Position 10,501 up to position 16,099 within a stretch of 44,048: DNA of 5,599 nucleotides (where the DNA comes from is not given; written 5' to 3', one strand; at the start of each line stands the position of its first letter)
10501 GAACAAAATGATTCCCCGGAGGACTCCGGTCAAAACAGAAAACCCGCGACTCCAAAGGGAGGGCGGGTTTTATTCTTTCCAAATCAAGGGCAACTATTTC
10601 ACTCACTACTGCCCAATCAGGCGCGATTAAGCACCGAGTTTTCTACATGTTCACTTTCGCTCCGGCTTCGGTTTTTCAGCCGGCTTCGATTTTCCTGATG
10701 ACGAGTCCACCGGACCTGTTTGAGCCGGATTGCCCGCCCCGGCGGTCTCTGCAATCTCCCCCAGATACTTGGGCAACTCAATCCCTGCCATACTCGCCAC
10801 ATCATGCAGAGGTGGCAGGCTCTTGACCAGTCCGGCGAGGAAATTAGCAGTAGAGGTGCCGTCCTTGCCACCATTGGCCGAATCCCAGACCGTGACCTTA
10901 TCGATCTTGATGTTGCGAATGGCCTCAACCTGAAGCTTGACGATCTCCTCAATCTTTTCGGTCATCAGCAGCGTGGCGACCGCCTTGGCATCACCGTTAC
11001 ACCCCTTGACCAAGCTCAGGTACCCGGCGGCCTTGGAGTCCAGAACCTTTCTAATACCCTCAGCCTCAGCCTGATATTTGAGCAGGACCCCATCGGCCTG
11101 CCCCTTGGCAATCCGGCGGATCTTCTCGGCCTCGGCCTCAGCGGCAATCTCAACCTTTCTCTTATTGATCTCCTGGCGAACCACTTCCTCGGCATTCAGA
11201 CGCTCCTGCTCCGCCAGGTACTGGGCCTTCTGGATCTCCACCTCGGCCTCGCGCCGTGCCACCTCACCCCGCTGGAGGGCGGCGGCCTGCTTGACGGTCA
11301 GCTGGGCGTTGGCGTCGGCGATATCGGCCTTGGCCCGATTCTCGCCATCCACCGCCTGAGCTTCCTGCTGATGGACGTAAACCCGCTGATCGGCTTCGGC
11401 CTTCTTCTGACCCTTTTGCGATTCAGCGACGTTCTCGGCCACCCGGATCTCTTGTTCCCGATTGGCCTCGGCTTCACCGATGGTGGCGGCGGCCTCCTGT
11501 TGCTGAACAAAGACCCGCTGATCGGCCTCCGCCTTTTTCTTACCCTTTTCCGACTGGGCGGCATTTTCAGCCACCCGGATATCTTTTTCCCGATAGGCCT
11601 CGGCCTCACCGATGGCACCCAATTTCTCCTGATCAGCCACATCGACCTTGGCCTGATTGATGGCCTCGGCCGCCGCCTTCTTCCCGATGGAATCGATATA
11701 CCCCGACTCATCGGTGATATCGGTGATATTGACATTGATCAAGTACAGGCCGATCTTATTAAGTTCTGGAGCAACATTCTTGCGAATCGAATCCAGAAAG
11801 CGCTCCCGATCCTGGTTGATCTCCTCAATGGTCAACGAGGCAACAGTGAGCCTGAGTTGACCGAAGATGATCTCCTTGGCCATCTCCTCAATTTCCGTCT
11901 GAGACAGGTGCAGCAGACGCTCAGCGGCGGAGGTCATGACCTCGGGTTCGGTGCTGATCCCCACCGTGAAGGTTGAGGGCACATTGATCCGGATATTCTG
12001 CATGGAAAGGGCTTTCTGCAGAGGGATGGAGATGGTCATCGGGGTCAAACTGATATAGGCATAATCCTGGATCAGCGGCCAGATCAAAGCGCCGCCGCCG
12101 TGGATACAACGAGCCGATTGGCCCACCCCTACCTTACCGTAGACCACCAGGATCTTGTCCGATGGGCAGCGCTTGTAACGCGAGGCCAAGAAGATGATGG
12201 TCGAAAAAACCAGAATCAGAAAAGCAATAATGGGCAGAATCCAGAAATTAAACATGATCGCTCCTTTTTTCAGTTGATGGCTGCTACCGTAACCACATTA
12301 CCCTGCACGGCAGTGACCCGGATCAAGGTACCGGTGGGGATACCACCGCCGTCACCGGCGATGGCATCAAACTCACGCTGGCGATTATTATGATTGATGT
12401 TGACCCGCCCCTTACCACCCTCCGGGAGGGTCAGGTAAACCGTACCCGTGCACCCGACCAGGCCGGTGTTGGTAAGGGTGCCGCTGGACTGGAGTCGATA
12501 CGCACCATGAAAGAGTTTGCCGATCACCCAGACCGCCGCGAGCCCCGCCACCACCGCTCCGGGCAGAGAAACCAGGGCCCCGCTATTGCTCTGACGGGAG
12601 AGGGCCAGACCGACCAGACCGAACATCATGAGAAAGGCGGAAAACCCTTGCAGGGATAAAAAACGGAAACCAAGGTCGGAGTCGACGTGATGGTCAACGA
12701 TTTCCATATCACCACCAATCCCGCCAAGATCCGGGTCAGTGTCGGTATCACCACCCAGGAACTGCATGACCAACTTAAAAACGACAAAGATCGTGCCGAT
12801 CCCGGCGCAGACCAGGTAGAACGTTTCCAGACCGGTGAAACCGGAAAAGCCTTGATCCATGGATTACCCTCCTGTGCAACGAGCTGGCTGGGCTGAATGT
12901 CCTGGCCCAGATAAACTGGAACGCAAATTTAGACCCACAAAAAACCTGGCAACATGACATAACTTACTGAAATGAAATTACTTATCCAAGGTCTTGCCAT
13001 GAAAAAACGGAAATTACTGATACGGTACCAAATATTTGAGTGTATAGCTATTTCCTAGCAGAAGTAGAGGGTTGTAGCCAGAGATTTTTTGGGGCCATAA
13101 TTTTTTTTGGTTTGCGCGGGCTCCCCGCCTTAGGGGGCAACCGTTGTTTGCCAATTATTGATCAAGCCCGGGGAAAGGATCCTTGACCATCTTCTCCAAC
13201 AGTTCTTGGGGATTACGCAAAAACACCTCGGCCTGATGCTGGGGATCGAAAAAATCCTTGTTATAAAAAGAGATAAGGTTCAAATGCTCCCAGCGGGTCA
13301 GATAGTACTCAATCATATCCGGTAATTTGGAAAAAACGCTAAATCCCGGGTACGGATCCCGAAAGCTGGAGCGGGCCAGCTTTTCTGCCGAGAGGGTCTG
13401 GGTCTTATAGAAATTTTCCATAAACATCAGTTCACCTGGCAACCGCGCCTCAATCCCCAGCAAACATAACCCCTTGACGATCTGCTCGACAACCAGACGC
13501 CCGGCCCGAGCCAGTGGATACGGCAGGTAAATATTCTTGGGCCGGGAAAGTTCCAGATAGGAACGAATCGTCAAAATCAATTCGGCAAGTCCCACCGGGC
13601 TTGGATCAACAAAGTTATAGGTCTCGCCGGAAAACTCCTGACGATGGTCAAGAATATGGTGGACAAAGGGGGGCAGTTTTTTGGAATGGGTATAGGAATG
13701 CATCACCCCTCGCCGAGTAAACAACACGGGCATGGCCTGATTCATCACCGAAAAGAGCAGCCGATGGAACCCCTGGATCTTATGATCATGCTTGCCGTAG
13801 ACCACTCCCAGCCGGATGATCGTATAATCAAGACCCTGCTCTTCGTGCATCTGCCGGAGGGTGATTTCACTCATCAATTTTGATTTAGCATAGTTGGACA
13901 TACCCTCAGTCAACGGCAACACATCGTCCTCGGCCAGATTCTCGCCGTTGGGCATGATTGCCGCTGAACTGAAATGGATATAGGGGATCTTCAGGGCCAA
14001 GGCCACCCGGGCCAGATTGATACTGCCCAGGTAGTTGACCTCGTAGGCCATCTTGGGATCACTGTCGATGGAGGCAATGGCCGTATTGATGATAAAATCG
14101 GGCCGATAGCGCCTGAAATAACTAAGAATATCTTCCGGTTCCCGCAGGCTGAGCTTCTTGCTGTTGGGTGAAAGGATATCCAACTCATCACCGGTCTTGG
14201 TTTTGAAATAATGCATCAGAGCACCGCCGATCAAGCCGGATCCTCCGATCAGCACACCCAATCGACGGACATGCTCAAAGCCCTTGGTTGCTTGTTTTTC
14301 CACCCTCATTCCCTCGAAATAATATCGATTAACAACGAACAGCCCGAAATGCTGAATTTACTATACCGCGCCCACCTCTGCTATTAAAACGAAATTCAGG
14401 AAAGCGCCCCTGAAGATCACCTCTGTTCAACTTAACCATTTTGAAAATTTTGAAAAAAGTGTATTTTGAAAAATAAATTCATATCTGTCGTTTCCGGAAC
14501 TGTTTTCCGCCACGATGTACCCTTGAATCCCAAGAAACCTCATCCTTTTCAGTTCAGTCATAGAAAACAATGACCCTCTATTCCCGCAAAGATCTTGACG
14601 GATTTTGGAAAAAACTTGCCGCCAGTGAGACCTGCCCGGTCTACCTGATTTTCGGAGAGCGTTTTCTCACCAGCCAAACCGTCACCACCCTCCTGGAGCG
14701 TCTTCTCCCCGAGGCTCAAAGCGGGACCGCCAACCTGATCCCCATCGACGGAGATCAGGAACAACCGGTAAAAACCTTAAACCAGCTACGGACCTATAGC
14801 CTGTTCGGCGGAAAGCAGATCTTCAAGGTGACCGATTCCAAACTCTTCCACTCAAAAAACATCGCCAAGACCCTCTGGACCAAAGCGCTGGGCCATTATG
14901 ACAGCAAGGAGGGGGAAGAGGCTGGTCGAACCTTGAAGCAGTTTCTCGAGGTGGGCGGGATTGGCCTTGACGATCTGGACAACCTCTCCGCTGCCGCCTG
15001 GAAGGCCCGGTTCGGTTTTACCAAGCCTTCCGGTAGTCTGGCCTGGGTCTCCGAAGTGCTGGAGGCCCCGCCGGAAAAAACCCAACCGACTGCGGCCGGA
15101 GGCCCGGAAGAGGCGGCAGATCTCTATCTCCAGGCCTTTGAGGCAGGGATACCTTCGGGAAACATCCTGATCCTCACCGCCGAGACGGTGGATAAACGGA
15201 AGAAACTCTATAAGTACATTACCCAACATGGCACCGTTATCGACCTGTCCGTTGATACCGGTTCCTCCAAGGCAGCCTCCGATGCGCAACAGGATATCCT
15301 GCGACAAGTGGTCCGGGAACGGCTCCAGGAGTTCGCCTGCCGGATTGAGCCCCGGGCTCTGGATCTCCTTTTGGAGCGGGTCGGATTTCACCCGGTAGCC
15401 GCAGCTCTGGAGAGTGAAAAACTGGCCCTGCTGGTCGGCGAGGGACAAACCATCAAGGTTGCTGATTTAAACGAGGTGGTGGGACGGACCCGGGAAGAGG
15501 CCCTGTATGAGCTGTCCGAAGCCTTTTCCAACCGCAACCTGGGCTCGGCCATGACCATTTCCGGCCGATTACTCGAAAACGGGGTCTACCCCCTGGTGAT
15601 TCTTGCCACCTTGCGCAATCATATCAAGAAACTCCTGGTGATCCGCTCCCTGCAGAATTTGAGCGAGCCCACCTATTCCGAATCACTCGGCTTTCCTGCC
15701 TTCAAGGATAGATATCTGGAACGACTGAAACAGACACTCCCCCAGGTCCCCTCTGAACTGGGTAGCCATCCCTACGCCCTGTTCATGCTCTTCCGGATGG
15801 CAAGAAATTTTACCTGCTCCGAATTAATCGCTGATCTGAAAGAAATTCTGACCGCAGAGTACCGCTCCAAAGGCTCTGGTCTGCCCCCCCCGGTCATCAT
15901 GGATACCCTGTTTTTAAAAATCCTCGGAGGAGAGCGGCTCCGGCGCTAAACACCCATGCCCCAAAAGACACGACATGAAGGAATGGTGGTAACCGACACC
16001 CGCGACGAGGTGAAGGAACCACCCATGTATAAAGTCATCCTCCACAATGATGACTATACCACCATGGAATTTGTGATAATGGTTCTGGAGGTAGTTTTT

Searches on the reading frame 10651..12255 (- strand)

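Call 33: search_protein_families(library=pfam, proteins=[window:10651-12255:-], max_evalue=0.00001)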
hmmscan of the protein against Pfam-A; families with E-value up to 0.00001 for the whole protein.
window:10651-12255:- (534 aa): 1 family
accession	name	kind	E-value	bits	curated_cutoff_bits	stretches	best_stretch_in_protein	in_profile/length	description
PF01145.31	Band_7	-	4.6e-29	102.2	23.6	1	32-211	5-176/176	SPFH domain / Band 7 family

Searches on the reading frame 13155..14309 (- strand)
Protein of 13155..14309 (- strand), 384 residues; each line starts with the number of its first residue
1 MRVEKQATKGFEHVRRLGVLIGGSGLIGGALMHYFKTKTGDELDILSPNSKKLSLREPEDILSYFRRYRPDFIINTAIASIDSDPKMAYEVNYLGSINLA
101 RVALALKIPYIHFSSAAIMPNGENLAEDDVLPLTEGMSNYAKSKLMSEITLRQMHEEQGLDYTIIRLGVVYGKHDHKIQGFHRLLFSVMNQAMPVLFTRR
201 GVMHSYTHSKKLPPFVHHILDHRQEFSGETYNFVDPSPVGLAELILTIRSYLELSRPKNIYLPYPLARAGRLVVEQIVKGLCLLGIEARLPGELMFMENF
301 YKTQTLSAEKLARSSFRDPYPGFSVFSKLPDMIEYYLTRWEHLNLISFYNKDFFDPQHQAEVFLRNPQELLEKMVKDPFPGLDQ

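Call 33: search_protein_families(library=pfam, proteins=[window:13155-14309:-], max_evalue=0.00001)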
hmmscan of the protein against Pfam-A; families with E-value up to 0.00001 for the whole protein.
window:13155-14309:- (384 aa): 4 families
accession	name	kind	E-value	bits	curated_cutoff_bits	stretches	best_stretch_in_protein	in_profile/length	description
PF01370.27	Epimerase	-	3.5e-22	79.4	20.9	1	20-232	3-238/240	NAD dependent epimerase/dehydratase family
PF04321.23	RmlD_sub_bind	-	6.5e-16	58.7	27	1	20-178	5-159/287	RmlD substrate binding domain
PF07993.18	NAD_binding_4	-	4.2e-09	36.4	20.1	1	75-178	95-212/258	Male sterility protein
PF16363.11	GDP_Man_Dehyd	-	9.1e-06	25.8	27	0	53-174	59-187/332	GDP-mannose 4,6 dehydratase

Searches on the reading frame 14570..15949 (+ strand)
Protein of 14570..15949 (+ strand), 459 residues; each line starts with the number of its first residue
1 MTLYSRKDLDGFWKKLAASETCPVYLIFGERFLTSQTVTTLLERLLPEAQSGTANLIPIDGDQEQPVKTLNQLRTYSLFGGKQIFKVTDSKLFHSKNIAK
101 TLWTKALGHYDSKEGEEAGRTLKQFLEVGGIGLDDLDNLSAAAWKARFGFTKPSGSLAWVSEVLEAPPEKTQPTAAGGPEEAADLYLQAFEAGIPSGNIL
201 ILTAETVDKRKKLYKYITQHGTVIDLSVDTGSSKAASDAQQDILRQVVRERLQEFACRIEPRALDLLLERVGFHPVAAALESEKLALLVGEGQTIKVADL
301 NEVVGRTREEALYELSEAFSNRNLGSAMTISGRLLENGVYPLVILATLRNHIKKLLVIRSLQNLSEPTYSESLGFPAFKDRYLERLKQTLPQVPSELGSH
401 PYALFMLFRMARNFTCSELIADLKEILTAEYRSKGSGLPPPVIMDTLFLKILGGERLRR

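Call 33: search_protein_families(library=pfam, proteins=[window:14570-15949:+], max_evalue=0.00001)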
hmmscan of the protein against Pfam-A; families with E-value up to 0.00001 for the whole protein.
window:14570-15949:+ (459 aa): 2 families
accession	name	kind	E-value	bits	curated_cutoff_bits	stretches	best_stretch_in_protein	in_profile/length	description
PF21694.2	DNA_pol3_delta_C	-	1.2e-09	38.7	27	0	310-363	2-55/121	DNA polymerase III delta subunit, C-terminal domain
PF06144.19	DNA_pol3_delta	-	8e-07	29.5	21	0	25-98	1-76/124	DNA polymerase III, delta subunit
